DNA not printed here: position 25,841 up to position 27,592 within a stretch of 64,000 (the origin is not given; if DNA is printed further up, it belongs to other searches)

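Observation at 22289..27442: Four-gene cluster: di-CxxCH PSCyt-like lipoprotein, second CxxCH protein, lipoprotein, Tat-secreted DUF1501-like protein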

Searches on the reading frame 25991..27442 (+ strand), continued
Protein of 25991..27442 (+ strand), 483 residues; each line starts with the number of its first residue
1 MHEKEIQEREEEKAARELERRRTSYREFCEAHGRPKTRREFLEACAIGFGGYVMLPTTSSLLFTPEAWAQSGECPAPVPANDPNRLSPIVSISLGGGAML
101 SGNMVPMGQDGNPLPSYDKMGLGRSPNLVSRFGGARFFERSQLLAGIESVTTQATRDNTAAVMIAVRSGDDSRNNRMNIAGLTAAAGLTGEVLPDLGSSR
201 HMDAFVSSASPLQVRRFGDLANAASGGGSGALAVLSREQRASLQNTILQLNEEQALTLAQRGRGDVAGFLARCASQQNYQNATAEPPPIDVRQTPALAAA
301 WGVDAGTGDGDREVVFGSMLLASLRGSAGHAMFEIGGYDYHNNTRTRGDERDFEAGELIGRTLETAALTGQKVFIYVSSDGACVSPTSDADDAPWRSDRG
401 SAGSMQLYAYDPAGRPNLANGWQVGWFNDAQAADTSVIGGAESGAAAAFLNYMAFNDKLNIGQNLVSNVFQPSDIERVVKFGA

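Call 48: find_related_loci(query=A3, collection=genome_contigs, flank=7000)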
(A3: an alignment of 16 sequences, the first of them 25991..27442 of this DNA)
Query A3 (483 aa) in genome_contigs; peptide patterns used: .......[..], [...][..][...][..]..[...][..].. (x = any residue, [..] = any of these).
171 stretches matched a pattern; 138 encode a relative of the query (tblastn E <= 1e-3); the best 80 are kept; 80 distinct loci.
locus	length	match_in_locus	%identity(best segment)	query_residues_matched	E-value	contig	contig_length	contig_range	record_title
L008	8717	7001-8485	42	1-482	2e-116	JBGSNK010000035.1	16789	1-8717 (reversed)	MAG: Bdellovibrionales bacterium isolate JTS-AC254 k141_3311427, whole genome shotgun sequence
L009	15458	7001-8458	43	3-482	2e-113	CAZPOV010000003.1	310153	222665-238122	MAG TPA_asm: uncultured Pseudobdellovibrionaceae bacterium isolate SRP321284_co1_298 genome assembly, contig: NODE_20_le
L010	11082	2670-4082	42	16-481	8e-111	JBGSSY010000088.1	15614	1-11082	MAG: Bdellovibrionales bacterium isolate JTS-AC393 k141_859794, whole genome shotgun sequence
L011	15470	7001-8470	41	3-482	2e-110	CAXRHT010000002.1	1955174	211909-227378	MAG: Bdellovibrionales bacterium isolate YZ14B_1.26 genome assembly, contig: k141_1748836, whole genome shotgun sequence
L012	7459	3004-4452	43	3-481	8e-110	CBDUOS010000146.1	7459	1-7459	MAG TPA_asm: uncultured Bdellovibrionales bacterium isolate SRR22808124_binner23_Refined_29 genome assembly, contig: ERZ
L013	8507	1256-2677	37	16-482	1e-86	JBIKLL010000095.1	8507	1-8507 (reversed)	MAG: Pseudobdellovibrionaceae bacterium isolate ME2014-08-22_3300042298_group5_bin208 Rohwer_bin1125_scaffold_10184_c1,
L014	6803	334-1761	35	4-481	6e-85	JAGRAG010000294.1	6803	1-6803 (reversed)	MAG: Bdellovibrionales bacterium isolate HKST-UBA12 2015-01-06_1_(paired)_contig_573080, whole genome shotgun sequence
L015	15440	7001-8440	38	13-481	1e-84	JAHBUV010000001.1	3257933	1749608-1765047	MAG: Bdellovibrionaceae bacterium isolate ACE_BDE1 BDE1_1, whole genome shotgun sequence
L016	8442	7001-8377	39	28-481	9e-85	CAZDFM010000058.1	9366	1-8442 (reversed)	MAG TPA_asm: uncultured Pseudobdellovibrionaceae bacterium isolate SRP329715_co2_126 genome assembly, contig: NODE_13098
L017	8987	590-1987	37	21-483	3e-84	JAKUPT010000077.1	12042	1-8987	MAG: Bdellovibrionales bacterium isolate ALOHA_A2.5_10 A2.5-Bdellovibrionales-1_77, whole genome shotgun sequence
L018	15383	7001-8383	41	32-481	4e-84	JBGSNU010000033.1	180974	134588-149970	MAG: Bdellovibrionales bacterium isolate JTS-AC263 k141_225757, whole genome shotgun sequence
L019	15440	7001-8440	38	11-481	7e-87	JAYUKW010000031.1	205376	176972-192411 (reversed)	MAG: Bdellovibrionales bacterium isolate GFS_9291 GFS_9291_30, whole genome shotgun sequence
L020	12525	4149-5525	37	32-481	1e-83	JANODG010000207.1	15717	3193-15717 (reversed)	MAG: Bdellovibrionales bacterium isolate VAR_17_metabat_18 VAR_17_k141_598310, whole genome shotgun sequence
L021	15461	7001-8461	36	4-482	4e-83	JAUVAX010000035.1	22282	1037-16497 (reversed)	MAG: Pseudobdellovibrionaceae bacterium isolate CSMAG_230 CSMAG_230_k127_6188992_length_22282_cov_11.0000, whole genome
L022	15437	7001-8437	38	16-480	7e-83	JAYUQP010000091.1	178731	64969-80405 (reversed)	MAG: Bdellovibrionales bacterium isolate GL114_DN_metabinner_3 GL114_DN_metabinner_3_90, whole genome shotgun sequence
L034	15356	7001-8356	35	32-480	4e-77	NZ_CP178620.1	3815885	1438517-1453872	Bdellovibrio sp. HCB290 chromosome, complete genome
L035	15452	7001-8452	37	5-481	3e-77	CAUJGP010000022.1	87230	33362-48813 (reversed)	MAG: Bdellovibrionota bacterium isolate KLAP115 genome assembly, contig: KLAP115_493686, whole genome shotgun sequence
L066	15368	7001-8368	31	32-459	4e-41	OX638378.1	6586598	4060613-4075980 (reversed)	MAG: uncultured Pseudohongiella sp. isolate a4754dd5-d0ed-4b7c-86ec-6798c57e134a genome assembly, chromosome: 1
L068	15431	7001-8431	28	26-481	6e-38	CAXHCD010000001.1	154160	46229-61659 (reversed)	MAG TPA_asm: uncultured Oligoflexia bacterium isolate SRR12480088_concoct_21 genome assembly, contig: ERZ4874608.15, who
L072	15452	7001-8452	29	17-481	5e-37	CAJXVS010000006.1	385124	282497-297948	MAG TPA_asm: uncultured Halobacteriovorax sp. isolate SRR3933283_bin.4_MetaBAT_v2.12.1_MAG genome assembly, contig: NODE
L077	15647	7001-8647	29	2-482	1e-34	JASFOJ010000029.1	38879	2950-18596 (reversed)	MAG: Gammaproteobacteria bacterium isolate D0819M02metaG_Bin_688 D0819M02metaG_FD_scaffold_87_c1, whole genome shotgun s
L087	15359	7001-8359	30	30-456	2e-32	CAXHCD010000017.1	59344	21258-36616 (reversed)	MAG TPA_asm: uncultured Oligoflexia bacterium isolate SRR12480088_concoct_21 genome assembly, contig: ERZ4874608.83, who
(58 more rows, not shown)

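Call 56: search_dna_similar(query=window:25991-27442:+, collection=plasmids, mode=protein, max_evalue=10, max_rows=30)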
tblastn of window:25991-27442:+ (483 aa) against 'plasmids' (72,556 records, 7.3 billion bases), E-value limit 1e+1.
No match.

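Call 60: search_protein_families(library=pfam, proteins=[L018:3076-4341:+, L018:1055-3067:+, L077:4143-7010:+, L087:3765-6908:+, L066:4546-6888:+, L002:6833-8197:+], max_evalue=0.01)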
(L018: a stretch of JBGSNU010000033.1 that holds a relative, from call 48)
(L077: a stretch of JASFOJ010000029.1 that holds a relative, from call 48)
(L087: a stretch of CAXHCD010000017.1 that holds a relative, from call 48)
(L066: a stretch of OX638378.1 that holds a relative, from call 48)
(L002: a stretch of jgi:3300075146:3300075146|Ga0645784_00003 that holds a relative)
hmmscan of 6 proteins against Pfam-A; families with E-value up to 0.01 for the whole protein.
L018:3076-4341:+ (421 aa): 1 family
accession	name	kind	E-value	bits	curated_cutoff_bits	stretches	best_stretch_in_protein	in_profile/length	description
PF07394.17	DUF1501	-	3.4e-28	99.3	27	1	35-354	3-328/390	Protein of unknown function (DUF1501)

L018:1055-3067:+ (670 aa): 1 family
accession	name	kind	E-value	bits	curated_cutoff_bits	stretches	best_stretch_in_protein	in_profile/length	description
PF08811.16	DUF1800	-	7.6e-52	177.3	26.1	1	82-487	1-332/419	Protein of unknown function (DUF1800)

L077:4143-7010:+ (955 aa): 4 families
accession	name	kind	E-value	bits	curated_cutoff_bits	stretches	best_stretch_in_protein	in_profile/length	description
PF13385.13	Laminin_G_3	-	7.5e-20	72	27.6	1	421-589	4-151/151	Concanavalin A-like lectin/glucanases superfamily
PF02973.23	Sialidase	-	0.00042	20.3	26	1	507-590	97-183/189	Sialidase, N-terminal domain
PF00034.26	Cytochrom_C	-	0.0018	20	21.3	0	95-124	11-40/90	Cytochrome c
PF13442.11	Cytochrome_CBB3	-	0.0049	17.6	27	0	95-114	13-32/68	Cytochrome C oxidase, cbb3-type, subunit III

L087:3765-6908:+ (1047 aa): 4 families
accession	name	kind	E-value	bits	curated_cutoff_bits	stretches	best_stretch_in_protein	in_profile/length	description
PF03160.20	Calx-beta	-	7.8e-11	42.5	27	1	77-181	5-115/119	Calx-beta domain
PF13385.13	Laminin_G_3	-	1.3e-06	29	27.6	1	590-746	15-149/151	Concanavalin A-like lectin/glucanases superfamily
PF15385.11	SARG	-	0.0038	16.8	27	0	192-243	351-398/572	Specifically androgen-regulated gene protein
PF05887.16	Trypan_PARP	-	0.0047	17.3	100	1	189-243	64-118/134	Procyclic acidic repetitive protein (PARP)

L066:4546-6888:+ (780 aa): 1 family
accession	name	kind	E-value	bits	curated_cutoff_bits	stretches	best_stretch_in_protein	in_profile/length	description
PF13385.13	Laminin_G_3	-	1.9e-14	54.5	27.6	1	309-470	4-150/151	Concanavalin A-like lectin/glucanases superfamily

L002:6833-8197:+ (454 aa): 0 families

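Call 61: find_homologous_proteins(query=L018:3076-4341:+, max_evalue=0.00001)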
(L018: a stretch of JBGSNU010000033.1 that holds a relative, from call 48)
Query L018:3076-4341:+ (421 aa): 148 proteins with E <= 0.00001 among 8000 candidates; the best 120 are listed.
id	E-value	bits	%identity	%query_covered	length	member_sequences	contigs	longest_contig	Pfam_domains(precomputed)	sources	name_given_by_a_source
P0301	1.8e-274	928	100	100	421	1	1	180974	PF07394.18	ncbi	-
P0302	3.3e-189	647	69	100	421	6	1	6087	PF07394.18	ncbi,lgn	-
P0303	9.5e-189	646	68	100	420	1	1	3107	PF07394.18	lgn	-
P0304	2.3e-183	628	68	100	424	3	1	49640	PF07394.18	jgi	jgi:uncharacterized protein (DUF1501 family)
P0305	3.0e-177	608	65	100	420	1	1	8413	PF07394.18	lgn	-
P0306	1.3e-143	497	57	100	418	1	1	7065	PF07394.18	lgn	-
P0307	5.6e-142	492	57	100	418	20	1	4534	PF07394.18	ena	-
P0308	1.2e-115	405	51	100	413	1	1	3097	PF07394.18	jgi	jgi:uncharacterized protein (DUF1501 family)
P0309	2.6e-115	404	50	92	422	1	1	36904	PF07394.18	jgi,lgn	jgi:uncharacterized protein (DUF1501 family)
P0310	1.3e-112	395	48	100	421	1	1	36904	PF07394.18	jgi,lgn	jgi:uncharacterized protein (DUF1501 family)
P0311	7.7e-106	373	48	93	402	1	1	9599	PF07394.18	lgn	-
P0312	4.5e-100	354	43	100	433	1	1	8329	PF07394.18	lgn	-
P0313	8.3e-100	353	47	93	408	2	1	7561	PF07394.18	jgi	jgi:uncharacterized protein (DUF1501 family)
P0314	1.7e-97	345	43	100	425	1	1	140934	PF07394.18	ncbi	-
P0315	2.5e-96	341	45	100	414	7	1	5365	PF07394.18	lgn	-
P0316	5.2e-93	331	43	93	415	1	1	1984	PF07394.18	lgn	-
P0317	3.1e-91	325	41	100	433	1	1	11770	PF07394.18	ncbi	-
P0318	2.6e-89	318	42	100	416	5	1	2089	PF07394.18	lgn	-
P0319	4.0e-89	318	42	93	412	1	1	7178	PF07394.18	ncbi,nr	ncbi:MAG: DUF1501 domain-containing protein [Myxococcaceae bacterium]|nr:DUF1501 domain-containing p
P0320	9.2e-87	310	41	93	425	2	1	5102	PF07394.18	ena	-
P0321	3.0e-85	305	42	100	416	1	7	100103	PF07394.18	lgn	-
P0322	7.2e-30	123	30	95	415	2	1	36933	PF07394.18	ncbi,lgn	-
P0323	7.6e-28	116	33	97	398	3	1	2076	PF07394.18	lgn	-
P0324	1.2e-25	109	32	96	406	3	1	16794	PF07394.18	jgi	jgi:uncharacterized protein (DUF1501 family)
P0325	2.3e-25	108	33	89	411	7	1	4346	PF07394.18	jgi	jgi:uncharacterized protein (DUF1501 family)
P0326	1.0e-24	106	31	100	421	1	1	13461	PF07394.18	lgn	-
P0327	6.4e-24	103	30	93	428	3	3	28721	PF07394.18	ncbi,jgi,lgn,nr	ncbi:MAG: DUF1501 domain-containing protein [Chloroflexota bacterium]|nr:DUF1501 domain-containing p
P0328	4.7e-23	100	30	89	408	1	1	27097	PF07394.18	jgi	jgi:uncharacterized protein (DUF1501 family)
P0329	7.0e-23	100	29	100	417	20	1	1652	PF07394.18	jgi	jgi:uncharacterized protein (DUF1501 family)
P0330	9.8e-23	99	29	97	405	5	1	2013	PF07394.18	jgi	-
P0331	1.3e-22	99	32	89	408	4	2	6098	PF07394.18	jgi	jgi:uncharacterized protein (DUF1501 family)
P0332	2.7e-22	98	29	97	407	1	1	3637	PF07394.18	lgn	-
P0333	2.9e-22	98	28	97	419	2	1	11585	PF07394.18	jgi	jgi:uncharacterized protein (DUF1501 family)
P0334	3.0e-22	98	29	97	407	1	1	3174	PF07394.18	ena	-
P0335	3.0e-22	98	30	97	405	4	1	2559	PF07394.18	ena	-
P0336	3.0e-22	98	31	96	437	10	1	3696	PF07394.18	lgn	-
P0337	3.9e-22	97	31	97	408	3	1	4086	PF07394.18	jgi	jgi:uncharacterized protein (DUF1501 family)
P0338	4.3e-22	97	31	97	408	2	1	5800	PF07394.18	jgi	jgi:uncharacterized protein (DUF1501 family)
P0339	7.2e-22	96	31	97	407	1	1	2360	PF07394.18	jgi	jgi:uncharacterized protein (DUF1501 family)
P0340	7.5e-22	96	32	89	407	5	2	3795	PF07394.18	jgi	jgi:uncharacterized protein (DUF1501 family)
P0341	7.6e-22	96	27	100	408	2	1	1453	PF07394.18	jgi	jgi:uncharacterized protein (DUF1501 family)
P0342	1.4e-21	95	31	100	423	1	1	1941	PF07394.18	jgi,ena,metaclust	metaclust:\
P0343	2.0e-21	95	29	100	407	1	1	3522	PF07394.18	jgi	jgi:uncharacterized protein (DUF1501 family)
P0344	3.1e-21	94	29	100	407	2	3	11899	PF07394.18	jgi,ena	jgi:uncharacterized protein (DUF1501 family)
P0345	9.4e-21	93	30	100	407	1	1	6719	PF07394.18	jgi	jgi:uncharacterized protein (DUF1501 family)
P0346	9.9e-21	93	29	95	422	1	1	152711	PF07394.18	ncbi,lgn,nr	ncbi:MAG TPA: DUF1501 domain-containing protein [Aridibacter sp.]|nr:DUF1501 domain-containing prote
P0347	1.0e-20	93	28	99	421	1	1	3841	PF07394.18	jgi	jgi:uncharacterized protein (DUF1501 family)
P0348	1.0e-20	93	30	99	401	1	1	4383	PF07394.18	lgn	-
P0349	1.8e-20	92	31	97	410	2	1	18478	PF07394.18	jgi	-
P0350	2.1e-20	91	28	97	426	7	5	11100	PF07394.18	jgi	jgi:uncharacterized protein (DUF1501 family)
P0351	6.9e-20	90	29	90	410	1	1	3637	PF07394.18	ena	-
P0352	7.5e-20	90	28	91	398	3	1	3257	PF07394.18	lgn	-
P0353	1.2e-19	89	30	89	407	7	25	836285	PF07394.18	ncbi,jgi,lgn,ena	-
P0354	2.1e-19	88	29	95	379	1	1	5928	PF07394.18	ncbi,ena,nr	ncbi:MAG TPA: DUF1501 domain-containing protein [Thermoanaerobaculia bacterium]|nr:DUF1501 domain-co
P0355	2.9e-19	88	29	100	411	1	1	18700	PF07394.18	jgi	-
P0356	3.0e-19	88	31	96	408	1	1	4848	PF07394.18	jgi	jgi:uncharacterized protein (DUF1501 family)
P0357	7.9e-19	86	28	89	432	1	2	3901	PF07394.18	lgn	-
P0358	9.2e-19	86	28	89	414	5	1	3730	PF07394.18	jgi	jgi:uncharacterized protein (DUF1501 family)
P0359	1.0e-18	86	30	96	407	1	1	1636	PF07394.18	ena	-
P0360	1.4e-18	86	29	89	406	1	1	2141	PF07394.18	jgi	jgi:uncharacterized protein (DUF1501 family)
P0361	1.4e-18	85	28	100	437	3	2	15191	PF07394.18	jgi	jgi:uncharacterized protein (DUF1501 family)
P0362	1.6e-18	85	30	97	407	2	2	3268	PF07394.18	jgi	jgi:uncharacterized protein (DUF1501 family)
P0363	1.9e-18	85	28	97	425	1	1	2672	PF07394.18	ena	-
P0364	2.1e-18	85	30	97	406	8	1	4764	PF07394.18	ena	-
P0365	2.6e-18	85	29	95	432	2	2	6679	PF07394.18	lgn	-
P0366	3.1e-18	84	38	31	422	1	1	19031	PF07394.18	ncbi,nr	ncbi:MAG TPA: DUF1501 domain-containing protein [Bryobacteraceae bacterium]|nr:DUF1501 domain-contai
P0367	3.9e-18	84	28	89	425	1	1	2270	PF07394.18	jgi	jgi:uncharacterized protein (DUF1501 family)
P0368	1.1e-17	83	31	86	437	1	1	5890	PF07394.18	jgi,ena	-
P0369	1.2e-17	82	26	100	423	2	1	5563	PF07394.18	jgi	jgi:uncharacterized protein (DUF1501 family)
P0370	1.6e-17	82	31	75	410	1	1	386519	PF07394.18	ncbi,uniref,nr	ncbi:DUF1501 domain-containing protein [Aggregicoccus sp. 17bor-14]|uniref:DUF1501 domain-containing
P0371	2.3e-17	81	26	100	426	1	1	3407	PF07394.18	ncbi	-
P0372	3.4e-17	81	30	97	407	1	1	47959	PF07394.18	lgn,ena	-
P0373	4.4e-17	81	29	86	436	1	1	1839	PF07394.18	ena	-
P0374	4.9e-17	80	28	86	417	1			PF07394.18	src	-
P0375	5.2e-17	80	26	95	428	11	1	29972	PF07394.18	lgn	-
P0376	1.6e-16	79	34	63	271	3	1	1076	PF07394.18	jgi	jgi:uncharacterized protein (DUF1501 family)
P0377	1.9e-16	78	29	86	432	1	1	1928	PF07394.18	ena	-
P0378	1.9e-16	78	26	86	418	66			PF07394.18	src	-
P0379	2.3e-16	78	30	62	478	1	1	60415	PF07394.18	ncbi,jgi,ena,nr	ncbi:MAG: DUF1501 domain-containing protein [Gemmatimonadota bacterium]|nr:DUF1501 domain-containing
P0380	2.5e-16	78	28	81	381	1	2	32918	PF07394.18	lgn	-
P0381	2.8e-16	78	28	76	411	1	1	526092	PF07394.18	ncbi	ncbi:MAG: DUF1501 domain-containing protein [Bauldia sp.]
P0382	3.2e-16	78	30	89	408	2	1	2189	PF07394.18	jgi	jgi:uncharacterized protein (DUF1501 family)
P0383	3.3e-16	78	27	97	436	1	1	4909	PF07394.18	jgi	jgi:uncharacterized protein (DUF1501 family)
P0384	8.6e-16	76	35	32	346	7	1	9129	PF07394.18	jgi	-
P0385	1.1e-15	76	29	100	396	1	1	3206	PF07394.18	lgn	-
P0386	1.8e-15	75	32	84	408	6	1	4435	PF07394.18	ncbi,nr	ncbi:MAG: DUF1501 domain-containing protein [Alphaproteobacteria bacterium]|nr:DUF1501 domain-contai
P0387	1.9e-15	75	28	97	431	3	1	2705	PF07394.18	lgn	-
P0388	1.9e-15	75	41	34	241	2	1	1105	PF07394.18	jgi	-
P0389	5.3e-15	74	26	87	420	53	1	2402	PF07394.18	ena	-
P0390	9.1e-15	73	27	87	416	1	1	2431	PF07394.18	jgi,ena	-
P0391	9.9e-15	73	27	89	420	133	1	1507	PF07394.18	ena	-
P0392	1.2e-14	72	28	86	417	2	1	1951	PF07394.18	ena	-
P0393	2.0e-14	72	27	86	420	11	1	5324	PF07394.18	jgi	-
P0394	2.7e-14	71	27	86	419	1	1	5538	PF07394.18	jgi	jgi:uncharacterized protein (DUF1501 family)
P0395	3.0e-14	71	27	87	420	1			PF07394.18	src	-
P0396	4.3e-14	71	27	86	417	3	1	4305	PF07394.18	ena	-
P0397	4.7e-14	71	27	91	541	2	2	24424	PF07394.18,PF18962.8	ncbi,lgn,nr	ncbi:MAG: DUF1501 domain-containing protein [Bacteroidetes bacterium]|nr:MAG: DUF1501 domain-contain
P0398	5.1e-14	70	28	84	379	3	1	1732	PF07394.18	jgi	jgi:uncharacterized protein (DUF1501 family)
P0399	6.1e-14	70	27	86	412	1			PF07394.18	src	-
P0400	6.1e-14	70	28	86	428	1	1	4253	PF07394.18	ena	-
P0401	7.4e-14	70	27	87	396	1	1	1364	PF07394.18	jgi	jgi:uncharacterized protein (DUF1501 family)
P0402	8.2e-14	70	27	86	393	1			PF07394.18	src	-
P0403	8.5e-14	70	27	86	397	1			PF07394.18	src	-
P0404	1.0e-13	69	27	77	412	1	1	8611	PF07394.18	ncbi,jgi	jgi:uncharacterized protein (DUF1501 family)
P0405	1.2e-13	69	27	84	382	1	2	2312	PF07394.18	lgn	-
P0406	1.2e-13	69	27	86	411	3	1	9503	PF07394.18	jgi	jgi:uncharacterized protein (DUF1501 family)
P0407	3.1e-13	68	28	84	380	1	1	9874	PF07394.18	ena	-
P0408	3.6e-13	68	27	73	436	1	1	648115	PF07394.18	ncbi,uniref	ncbi:DUF1501 domain-containing protein [Ideonella sp. DXS22W]|uniref:DUF1501 domain-containing prote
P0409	4.3e-13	67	27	85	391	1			PF07394.18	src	-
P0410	4.8e-13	67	28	88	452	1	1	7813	PF07394.18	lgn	-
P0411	5.2e-13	67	28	79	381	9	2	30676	PF07394.18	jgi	jgi:uncharacterized protein (DUF1501 family)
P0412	5.3e-13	67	25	86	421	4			PF07394.18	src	-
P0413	6.9e-13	67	28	84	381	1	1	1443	PF07394.18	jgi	jgi:uncharacterized protein (DUF1501 family)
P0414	7.1e-13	67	40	30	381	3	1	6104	PF07394.18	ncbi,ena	-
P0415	7.4e-13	67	27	100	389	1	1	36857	PF07394.18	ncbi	-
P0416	8.4e-13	66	24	82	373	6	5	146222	PF07394.18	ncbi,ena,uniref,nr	ncbi:DUF1501 domain-containing protein [Sphingopyxis sp. RIFCSPHIGHO2_12_FULL_65_19]|uniref:DUF1501 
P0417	1.0e-12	66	28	82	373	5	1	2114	PF07394.18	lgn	-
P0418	1.5e-12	66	28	84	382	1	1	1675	PF07394.18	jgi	jgi:uncharacterized protein (DUF1501 family)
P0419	1.5e-12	66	37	30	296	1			PF07394.18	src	-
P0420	1.7e-12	65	28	84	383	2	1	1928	PF07394.18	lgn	-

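Call 67: search_solved_structures(query=A1, max_evalue=10)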
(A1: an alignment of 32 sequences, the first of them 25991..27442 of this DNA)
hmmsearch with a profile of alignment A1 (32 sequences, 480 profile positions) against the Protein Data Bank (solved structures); distinct sequences matched with E-value up to 10: 5.
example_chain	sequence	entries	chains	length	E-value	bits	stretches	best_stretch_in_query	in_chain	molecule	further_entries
1d1m_B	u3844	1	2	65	0.36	12.6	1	358-391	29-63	LAMBDA CRO REPRESSOR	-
1orc_A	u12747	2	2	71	0.44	12.3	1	358-395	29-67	CRO REPRESSOR INSERTION MUTANT K56-[DGEVK] | CRO REPRESSOR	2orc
1ovy_A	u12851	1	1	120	0.62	11.8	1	291-347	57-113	50S Ribosomal Protein L18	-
3orc_A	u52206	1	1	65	0.8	11.4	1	358-387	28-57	PROTEIN (CRO REPRESSOR)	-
7bqb_A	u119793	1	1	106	1.9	10.2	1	357-386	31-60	NF6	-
